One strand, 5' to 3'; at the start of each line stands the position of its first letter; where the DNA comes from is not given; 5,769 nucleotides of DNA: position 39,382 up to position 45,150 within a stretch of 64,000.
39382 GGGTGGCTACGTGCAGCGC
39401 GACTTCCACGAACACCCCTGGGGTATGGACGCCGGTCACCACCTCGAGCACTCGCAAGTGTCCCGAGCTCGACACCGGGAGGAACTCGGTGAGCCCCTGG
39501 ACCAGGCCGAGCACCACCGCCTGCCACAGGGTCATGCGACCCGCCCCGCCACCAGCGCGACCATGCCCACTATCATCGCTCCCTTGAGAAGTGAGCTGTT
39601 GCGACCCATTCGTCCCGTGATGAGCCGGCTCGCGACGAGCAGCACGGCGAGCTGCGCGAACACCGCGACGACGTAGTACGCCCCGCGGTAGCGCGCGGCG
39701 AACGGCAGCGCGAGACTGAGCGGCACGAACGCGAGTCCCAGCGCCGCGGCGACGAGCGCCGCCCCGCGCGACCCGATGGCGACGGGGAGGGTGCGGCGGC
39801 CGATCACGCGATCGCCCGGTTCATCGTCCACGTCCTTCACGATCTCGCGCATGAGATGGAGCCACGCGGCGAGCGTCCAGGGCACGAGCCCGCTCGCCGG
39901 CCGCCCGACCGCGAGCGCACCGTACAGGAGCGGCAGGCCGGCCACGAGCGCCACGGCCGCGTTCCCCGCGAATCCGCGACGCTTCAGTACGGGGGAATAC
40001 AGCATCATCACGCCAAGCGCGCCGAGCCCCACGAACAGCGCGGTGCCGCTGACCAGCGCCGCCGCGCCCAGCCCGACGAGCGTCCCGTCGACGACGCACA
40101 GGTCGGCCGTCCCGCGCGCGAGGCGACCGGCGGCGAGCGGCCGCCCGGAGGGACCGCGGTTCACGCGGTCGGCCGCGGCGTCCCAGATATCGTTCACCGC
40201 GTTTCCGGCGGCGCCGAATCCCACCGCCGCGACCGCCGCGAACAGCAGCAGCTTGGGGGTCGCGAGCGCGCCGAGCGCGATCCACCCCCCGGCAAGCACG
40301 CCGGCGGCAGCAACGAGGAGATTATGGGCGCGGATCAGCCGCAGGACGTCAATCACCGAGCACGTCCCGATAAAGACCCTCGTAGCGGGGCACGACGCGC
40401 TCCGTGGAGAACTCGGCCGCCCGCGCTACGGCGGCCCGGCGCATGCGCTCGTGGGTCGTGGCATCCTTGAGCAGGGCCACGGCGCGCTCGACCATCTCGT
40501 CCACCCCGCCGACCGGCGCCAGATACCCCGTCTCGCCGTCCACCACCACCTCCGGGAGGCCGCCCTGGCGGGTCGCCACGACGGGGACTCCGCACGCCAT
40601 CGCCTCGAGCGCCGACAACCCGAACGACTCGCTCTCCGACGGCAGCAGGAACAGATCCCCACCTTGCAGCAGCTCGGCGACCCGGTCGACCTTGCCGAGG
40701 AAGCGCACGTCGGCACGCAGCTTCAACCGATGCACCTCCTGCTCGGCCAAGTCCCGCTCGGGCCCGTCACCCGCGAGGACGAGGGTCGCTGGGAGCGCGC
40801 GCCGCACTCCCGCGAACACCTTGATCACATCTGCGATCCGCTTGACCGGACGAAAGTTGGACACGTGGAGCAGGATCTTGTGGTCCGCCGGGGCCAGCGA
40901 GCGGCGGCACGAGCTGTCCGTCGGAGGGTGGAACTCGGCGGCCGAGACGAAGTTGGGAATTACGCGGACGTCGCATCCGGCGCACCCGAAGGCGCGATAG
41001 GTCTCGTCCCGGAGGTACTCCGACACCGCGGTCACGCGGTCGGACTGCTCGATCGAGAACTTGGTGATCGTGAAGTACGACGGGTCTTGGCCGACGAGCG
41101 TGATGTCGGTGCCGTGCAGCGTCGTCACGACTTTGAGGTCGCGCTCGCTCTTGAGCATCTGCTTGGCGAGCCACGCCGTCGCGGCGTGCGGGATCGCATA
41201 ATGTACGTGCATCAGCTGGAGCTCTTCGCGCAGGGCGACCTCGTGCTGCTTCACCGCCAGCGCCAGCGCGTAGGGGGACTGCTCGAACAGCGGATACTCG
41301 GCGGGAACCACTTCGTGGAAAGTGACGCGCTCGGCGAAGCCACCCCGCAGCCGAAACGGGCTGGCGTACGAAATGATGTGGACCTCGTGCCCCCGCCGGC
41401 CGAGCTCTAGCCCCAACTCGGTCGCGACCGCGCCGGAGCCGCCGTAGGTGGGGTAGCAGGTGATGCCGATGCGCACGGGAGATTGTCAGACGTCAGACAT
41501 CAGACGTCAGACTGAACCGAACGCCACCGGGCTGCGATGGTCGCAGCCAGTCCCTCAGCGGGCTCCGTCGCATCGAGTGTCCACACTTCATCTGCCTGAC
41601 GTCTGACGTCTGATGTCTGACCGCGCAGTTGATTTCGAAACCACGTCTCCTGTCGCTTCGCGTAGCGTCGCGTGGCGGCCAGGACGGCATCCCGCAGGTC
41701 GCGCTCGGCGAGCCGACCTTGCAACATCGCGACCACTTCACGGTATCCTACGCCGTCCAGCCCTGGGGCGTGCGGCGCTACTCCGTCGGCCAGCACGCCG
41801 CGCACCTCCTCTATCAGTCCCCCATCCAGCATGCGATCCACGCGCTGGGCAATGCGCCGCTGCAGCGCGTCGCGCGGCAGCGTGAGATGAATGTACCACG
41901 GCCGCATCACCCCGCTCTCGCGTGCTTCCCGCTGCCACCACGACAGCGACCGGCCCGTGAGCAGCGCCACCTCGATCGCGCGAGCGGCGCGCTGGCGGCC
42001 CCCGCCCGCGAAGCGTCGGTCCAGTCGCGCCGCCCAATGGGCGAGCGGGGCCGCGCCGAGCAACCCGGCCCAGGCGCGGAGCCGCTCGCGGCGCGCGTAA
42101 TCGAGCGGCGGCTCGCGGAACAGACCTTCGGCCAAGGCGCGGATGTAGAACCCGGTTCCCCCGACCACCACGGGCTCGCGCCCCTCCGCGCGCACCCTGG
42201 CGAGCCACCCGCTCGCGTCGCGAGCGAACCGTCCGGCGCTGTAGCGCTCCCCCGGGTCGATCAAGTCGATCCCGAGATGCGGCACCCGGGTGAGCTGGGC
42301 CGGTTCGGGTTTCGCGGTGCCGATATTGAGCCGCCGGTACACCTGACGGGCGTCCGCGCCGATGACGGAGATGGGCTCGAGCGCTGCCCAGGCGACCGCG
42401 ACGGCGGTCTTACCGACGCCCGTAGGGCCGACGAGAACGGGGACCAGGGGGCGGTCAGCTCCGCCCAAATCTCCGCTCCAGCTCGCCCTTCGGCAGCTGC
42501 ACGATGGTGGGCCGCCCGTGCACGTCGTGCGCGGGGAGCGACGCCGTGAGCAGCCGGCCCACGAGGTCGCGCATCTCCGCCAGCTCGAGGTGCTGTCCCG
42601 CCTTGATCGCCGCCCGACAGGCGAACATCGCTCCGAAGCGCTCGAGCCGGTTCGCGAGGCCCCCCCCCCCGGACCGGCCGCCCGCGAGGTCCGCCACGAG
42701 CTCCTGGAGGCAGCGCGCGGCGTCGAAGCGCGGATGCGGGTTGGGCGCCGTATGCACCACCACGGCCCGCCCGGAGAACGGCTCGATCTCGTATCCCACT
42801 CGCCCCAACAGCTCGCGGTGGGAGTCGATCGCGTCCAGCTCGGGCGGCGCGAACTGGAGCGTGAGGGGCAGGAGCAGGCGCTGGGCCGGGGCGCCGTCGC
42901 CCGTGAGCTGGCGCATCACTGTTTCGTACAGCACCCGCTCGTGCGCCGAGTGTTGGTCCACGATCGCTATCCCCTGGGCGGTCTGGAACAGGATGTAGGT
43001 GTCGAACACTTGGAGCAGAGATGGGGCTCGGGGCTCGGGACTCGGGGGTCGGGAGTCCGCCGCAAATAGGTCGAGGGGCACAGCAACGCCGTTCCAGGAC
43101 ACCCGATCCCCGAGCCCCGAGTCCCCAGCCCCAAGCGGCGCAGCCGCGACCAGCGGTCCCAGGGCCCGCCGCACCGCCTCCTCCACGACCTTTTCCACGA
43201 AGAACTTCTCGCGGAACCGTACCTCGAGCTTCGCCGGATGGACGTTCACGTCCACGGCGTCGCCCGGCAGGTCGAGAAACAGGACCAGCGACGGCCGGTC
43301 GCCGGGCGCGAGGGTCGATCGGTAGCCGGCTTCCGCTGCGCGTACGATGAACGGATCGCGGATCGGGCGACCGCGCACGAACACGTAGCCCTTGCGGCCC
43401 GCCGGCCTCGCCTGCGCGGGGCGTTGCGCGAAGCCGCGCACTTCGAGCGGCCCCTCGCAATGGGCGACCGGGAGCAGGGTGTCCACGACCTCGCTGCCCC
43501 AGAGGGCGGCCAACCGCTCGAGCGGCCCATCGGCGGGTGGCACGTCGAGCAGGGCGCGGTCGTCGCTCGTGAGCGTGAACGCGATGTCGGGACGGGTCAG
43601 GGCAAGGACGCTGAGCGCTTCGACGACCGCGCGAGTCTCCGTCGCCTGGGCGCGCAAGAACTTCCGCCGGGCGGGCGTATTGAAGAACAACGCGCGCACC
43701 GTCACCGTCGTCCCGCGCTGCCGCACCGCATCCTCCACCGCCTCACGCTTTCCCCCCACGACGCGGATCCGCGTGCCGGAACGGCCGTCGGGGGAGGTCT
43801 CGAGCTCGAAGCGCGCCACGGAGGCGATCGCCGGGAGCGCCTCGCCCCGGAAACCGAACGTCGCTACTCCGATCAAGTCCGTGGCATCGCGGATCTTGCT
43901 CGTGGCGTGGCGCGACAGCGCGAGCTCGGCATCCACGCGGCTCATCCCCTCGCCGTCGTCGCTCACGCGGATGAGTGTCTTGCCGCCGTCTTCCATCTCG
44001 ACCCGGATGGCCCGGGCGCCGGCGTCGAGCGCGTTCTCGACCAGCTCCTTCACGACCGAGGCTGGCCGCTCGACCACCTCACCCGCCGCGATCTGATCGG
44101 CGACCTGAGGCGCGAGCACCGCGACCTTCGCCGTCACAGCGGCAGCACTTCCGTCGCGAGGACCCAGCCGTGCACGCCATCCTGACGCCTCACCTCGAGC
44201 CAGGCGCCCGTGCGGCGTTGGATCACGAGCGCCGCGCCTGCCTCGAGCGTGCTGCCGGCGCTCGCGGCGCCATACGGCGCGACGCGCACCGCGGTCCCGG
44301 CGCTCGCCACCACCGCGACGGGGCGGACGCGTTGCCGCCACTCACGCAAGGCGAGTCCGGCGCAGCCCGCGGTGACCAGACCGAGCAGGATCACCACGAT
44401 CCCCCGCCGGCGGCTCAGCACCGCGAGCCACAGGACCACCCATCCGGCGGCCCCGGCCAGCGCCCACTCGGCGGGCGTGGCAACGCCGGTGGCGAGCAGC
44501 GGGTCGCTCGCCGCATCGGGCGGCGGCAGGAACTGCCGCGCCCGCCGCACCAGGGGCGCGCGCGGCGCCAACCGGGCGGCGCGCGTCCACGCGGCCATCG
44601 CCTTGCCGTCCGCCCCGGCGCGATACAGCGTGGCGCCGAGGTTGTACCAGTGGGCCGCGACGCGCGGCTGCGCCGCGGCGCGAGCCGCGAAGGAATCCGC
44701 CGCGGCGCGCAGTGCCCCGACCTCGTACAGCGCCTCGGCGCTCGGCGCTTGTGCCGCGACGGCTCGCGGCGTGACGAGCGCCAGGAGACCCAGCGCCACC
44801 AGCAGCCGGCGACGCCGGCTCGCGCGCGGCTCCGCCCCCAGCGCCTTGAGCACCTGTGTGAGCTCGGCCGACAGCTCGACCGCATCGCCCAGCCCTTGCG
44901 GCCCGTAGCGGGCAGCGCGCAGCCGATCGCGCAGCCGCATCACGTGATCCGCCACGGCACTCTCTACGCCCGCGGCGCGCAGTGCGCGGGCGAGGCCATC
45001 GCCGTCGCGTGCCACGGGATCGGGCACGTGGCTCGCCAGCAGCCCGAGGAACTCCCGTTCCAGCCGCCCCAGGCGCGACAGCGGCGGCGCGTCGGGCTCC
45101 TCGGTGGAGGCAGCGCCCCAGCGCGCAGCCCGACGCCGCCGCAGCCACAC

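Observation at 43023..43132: The same inverted heptamer-array architecture lies in frame inside the MutL interdomain linker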

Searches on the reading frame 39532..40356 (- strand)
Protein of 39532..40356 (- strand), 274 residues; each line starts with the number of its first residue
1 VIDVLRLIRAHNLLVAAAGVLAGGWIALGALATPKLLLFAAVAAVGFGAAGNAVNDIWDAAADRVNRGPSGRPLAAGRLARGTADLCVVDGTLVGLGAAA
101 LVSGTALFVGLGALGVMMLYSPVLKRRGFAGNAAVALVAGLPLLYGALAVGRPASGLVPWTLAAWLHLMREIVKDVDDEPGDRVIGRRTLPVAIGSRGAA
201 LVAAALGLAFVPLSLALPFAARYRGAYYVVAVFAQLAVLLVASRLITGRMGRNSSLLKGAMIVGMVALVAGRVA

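Call 23: search_protein_families(library=pfam, proteins=[window:39532-40356:-])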
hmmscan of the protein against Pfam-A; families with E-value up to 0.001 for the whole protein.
window:39532-40356:- (274 aa): 1 family
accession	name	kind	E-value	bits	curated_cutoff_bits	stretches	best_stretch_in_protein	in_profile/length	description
PF01040.23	UbiA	-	7e-30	104.6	34.2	1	19-249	4-235/250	UbiA prenyltransferase family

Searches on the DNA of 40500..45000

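Call 58: search_rna_families(source=window, start=40500, end=45000, threshold=evalue, max_evalue=1)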
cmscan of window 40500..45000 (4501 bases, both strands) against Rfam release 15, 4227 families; matches with E-value up to 1: 3.
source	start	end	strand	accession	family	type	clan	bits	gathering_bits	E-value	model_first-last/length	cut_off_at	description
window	43021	43134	-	RF03349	mir-3151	Gene; miRNA;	-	33.3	83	0.006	1-85/85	no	mir-3151 microRNA precursor family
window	43029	43127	-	RF00981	mir-939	Gene; miRNA;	-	30.6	84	0.016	1-82/82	no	mir-939 microRNA precursor family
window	43021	43134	+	RF00879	mir-615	Gene; miRNA;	-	25.3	90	0.58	1-85/85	no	mir-615 microRNA precursor family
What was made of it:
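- On Curated RNA family (Rfam 15): Only miRNA-precursor models match, at 25-33 bits against thresholds of 83-90 (call 58).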

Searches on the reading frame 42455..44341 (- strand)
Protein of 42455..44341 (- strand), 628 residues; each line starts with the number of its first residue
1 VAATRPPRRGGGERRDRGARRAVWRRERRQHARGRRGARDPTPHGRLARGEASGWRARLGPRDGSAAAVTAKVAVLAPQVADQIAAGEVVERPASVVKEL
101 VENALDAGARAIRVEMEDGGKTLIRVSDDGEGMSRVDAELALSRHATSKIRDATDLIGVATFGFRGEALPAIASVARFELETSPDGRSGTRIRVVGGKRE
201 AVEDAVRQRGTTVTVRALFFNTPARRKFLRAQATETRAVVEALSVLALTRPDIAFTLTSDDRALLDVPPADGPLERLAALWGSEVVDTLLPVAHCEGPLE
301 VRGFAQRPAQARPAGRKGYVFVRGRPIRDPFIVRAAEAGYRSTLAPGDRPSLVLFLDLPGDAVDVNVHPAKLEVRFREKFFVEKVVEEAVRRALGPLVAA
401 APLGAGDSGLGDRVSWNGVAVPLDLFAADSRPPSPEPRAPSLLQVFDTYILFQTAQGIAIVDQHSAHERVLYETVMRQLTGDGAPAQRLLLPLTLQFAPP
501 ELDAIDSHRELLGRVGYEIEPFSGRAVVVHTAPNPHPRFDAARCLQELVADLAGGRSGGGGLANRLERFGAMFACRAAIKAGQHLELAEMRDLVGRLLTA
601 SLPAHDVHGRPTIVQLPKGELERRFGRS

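Call 14: find_related_loci(query=window:42458-44125:-, collection=genome_contigs, flank=3000)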
Query seq(556 aa) (556 aa) in genome_contigs; peptide patterns used: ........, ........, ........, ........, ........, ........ (x = any residue, [..] = any of these).
256 stretches matched a pattern; 60 encode a relative of the query (tblastn E <= 1e-3); 59 distinct loci.
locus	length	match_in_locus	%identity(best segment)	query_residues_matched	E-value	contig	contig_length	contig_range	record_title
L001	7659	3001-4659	85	1-556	0e+0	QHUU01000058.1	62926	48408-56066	MAG: Gemmatimonadetes bacterium isolate AG20 14_0903_12_20cm_scaffold_47_curated, whole genome shotgun sequence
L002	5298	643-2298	83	1-554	0e+0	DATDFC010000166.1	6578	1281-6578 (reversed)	MAG TPA_asm: Gemmatimonadales bacterium isolate SMAG_U216 k141_1067289, whole genome shotgun sequence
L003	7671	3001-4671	85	1-556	0e+0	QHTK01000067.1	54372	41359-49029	MAG: Gemmatimonadetes bacterium isolate AG8 14_1009_05_30cm_scaffold_334_curated, whole genome shotgun sequence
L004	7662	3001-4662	83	1-556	0e+0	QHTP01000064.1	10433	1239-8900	MAG: Gemmatimonadetes bacterium isolate AG49 14_0929_09_30cm_scaffold_4159_curated, whole genome shotgun sequence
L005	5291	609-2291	80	1-556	0e+0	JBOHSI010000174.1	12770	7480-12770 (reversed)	MAG: Gemmatimonadales bacterium isolate M3-S_metawrap_bin.43 k127_823160, whole genome shotgun sequence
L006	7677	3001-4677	84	1-556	0e+0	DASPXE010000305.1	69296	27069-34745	MAG TPA_asm: Gemmatimonadales bacterium isolate SMAG_U11559 k141_754269, whole genome shotgun sequence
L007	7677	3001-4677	81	1-556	0e+0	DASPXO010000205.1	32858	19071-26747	MAG TPA_asm: Gemmatimonadales bacterium isolate SMAG_U11569 k141_659374, whole genome shotgun sequence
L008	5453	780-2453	81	1-555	0e+0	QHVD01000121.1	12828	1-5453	MAG: Gemmatimonadetes bacterium isolate AG12 14_0903_13_40cm_scaffold_5890_curated, whole genome shotgun sequence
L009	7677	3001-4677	78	1-556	0e+0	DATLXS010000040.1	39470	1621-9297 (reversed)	MAG TPA_asm: Gemmatimonadales bacterium isolate SMAG_U13252 k141_1744579, whole genome shotgun sequence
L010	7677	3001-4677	79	1-556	0e+0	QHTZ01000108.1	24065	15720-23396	MAG: Gemmatimonadetes bacterium isolate AG4 14_0929_02_40cm_scaffold_1911_curated, whole genome shotgun sequence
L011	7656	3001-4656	78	1-556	0e+0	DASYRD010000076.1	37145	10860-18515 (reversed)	MAG TPA_asm: Gemmatimonadales bacterium isolate SMAG_U4502 k141_1571373, whole genome shotgun sequence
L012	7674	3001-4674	78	1-554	0e+0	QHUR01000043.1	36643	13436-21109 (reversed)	MAG: Gemmatimonadetes bacterium isolate AG23 14_1009_16_30cm_scaffold_10114_curated, whole genome shotgun sequence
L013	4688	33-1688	77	1-556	0e+0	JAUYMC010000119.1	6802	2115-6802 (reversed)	MAG: Gemmatimonadales bacterium isolate C24_metabat.bin.68 C24_k141_747824, whole genome shotgun sequence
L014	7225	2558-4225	82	1-556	0e+0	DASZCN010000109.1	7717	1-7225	MAG TPA_asm: Gemmatimonadales bacterium isolate SMAG_U6443 k141_178922, whole genome shotgun sequence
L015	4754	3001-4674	78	1-556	0e+0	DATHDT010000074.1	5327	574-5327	MAG TPA_asm: Gemmatimonadales bacterium isolate SMAG_U12401 k141_20908, whole genome shotgun sequence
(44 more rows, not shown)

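Call 23: search_protein_families(library=pfam, proteins=[window:42455-44341:-])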
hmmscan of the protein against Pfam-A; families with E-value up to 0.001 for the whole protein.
window:42455-44341:- (628 aa): 4 families
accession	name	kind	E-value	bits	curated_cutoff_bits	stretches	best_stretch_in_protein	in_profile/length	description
PF08676.16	MutL_C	-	8.3e-36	123.2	25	1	443-585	2-142/142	MutL C terminal dimerisation domain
PF01119.25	DNA_mis_repair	-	2e-26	92.3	26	1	278-394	2-118/119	DNA mismatch repair protein, C-terminal domain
PF13589.12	HATPase_c_3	-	1.1e-09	38.9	25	1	94-186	4-96/137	Histidine kinase-, DNA gyrase B-, and HSP90-like ATPase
PF02518.31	HATPase_c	-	4.6e-07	30.7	26.4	1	91-152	4-68/111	Histidine kinase-, DNA gyrase B-, and HSP90-like ATPase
